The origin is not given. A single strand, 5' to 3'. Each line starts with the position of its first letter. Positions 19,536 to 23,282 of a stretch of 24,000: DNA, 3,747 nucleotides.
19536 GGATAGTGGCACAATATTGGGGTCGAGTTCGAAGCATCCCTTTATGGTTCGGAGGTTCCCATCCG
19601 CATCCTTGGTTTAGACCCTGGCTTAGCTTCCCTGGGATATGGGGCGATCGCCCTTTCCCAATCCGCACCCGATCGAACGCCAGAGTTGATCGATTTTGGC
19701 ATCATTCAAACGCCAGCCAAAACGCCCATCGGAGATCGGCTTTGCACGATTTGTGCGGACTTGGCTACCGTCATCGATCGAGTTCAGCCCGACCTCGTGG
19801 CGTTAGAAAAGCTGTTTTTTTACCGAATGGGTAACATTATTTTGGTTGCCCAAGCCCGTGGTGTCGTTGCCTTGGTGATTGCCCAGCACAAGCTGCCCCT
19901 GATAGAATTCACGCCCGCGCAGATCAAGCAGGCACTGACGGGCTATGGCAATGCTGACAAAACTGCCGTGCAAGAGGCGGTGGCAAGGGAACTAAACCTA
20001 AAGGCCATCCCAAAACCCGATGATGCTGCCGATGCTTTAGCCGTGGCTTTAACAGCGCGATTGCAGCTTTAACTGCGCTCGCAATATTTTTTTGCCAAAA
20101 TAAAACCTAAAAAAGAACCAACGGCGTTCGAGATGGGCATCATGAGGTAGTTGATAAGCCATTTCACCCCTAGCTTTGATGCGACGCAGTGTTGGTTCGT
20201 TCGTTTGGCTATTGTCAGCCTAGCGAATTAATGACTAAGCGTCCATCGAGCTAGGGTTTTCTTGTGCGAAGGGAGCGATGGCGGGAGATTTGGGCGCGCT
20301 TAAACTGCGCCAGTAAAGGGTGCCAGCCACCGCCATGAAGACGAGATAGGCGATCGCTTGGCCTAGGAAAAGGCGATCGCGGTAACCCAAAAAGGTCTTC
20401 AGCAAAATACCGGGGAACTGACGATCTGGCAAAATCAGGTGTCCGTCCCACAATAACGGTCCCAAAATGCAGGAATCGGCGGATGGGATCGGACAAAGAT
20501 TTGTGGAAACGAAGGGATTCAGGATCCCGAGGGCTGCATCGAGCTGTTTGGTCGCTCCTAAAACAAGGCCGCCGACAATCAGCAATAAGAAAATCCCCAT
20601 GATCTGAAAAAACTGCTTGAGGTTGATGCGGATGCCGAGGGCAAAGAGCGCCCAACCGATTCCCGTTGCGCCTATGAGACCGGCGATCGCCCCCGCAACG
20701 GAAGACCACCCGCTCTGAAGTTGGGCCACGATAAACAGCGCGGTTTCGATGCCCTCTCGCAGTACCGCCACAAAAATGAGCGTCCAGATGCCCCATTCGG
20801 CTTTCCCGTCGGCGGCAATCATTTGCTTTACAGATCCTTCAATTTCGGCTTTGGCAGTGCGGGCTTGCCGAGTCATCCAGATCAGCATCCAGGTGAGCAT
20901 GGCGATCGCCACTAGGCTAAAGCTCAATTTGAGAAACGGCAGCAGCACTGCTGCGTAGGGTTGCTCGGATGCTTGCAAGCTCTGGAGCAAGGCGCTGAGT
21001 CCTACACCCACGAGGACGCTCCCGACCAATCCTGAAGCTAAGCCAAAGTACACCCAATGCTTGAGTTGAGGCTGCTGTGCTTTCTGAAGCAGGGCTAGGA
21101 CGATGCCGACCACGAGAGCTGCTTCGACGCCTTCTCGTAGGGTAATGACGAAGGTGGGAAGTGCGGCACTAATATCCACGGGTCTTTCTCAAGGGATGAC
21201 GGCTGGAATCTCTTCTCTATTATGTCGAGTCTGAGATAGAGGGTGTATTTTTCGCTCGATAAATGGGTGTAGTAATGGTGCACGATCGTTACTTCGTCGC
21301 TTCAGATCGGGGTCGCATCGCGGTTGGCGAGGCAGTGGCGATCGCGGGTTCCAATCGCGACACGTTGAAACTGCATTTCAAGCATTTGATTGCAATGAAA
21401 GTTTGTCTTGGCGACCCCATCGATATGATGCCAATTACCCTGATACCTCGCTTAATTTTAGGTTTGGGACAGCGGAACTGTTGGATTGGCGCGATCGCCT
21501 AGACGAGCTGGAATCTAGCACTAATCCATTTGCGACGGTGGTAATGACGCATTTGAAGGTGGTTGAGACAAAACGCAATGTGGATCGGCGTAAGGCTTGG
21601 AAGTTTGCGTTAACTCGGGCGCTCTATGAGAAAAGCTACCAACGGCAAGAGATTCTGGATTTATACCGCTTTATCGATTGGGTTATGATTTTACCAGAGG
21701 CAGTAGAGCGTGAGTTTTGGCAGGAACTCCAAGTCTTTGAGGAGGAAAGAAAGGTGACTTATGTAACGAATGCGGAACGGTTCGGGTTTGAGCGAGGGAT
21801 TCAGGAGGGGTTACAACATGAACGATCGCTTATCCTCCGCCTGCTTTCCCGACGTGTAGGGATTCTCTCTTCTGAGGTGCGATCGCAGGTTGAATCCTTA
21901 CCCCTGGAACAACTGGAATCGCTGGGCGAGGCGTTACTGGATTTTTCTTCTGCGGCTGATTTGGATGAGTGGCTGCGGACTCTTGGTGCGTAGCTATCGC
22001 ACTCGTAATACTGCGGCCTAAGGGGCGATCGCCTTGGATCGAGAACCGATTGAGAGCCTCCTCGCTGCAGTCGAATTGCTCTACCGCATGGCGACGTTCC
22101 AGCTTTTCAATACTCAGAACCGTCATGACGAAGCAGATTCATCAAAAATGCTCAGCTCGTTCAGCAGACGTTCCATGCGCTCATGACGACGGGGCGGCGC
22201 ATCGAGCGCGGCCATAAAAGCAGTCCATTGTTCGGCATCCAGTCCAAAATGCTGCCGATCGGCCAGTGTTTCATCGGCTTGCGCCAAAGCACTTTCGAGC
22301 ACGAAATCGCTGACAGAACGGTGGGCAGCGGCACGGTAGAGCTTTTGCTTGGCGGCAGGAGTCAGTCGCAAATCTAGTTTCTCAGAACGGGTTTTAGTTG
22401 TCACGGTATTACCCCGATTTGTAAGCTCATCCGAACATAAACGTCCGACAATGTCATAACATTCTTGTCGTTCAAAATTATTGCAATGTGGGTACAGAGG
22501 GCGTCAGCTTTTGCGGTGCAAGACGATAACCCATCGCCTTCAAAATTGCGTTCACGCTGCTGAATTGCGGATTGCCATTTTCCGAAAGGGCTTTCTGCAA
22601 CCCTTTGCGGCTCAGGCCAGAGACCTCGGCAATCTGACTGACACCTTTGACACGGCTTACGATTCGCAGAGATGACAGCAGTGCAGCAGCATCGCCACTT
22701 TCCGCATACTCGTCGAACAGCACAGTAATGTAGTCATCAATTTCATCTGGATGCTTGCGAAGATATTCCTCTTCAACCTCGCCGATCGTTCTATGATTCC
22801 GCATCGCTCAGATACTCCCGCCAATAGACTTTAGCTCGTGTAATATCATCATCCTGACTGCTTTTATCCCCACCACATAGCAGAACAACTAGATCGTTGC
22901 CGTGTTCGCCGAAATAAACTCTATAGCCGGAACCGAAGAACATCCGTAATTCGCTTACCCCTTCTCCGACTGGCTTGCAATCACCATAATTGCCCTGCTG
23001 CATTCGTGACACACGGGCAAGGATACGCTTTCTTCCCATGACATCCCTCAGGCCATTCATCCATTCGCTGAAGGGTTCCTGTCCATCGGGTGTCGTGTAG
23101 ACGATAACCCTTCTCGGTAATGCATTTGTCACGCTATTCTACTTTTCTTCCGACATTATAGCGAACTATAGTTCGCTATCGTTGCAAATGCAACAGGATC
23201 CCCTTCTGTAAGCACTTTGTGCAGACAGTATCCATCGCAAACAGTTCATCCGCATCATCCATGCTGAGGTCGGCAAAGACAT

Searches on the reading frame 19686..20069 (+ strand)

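Call 54: search_protein_families(library=pfam, proteins=[window:19686-20069:+], max_evalue=0.001)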
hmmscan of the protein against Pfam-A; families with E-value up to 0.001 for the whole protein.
window:19686-20069:+ (128 aa): 1 family
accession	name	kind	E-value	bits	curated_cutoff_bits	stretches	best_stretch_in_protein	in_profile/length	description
PF02075.23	RuvC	-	3.8e-33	114.9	22.2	1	2-123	26-147/148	Crossover junction endodeoxyribonuclease RuvC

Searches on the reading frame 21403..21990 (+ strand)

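Call 54: search_protein_families(library=pfam, proteins=[window:21403-21990:+], max_evalue=0.001)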
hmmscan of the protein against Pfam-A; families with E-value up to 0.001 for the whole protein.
window:21403-21990:+ (196 aa): 1 family
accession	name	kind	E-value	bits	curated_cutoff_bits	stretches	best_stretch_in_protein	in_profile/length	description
PF14261.11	DUF4351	-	8.3e-22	77.5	25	1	137-191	5-59/59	Domain of unknown function (DUF4351)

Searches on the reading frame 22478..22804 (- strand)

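Call 54: search_protein_families(library=pfam, proteins=[window:22478-22804:-], max_evalue=0.001)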
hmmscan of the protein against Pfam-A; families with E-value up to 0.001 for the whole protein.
window:22478-22804:- (108 aa): 1 family
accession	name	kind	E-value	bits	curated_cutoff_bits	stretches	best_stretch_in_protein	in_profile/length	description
PF21716.3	dnstrm_HI1420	-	7.5e-16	58.2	27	1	20-96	15-87/90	Probable addiction module antidote protein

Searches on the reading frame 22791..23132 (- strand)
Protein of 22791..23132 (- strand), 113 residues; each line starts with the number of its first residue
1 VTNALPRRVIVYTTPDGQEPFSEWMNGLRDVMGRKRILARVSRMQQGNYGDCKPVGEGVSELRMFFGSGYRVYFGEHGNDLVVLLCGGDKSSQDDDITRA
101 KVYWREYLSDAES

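Call 54: search_protein_families(library=pfam, proteins=[window:22791-23132:-], max_evalue=0.001)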
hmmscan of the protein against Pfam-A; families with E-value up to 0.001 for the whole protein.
window:22791-23132:- (113 aa): 1 family
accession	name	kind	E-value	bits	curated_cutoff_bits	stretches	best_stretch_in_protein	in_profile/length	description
PF05973.20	Gp49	-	0.00032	21.1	23.9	1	34-93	11-75/90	Phage derived protein Gp49-like (DUF891)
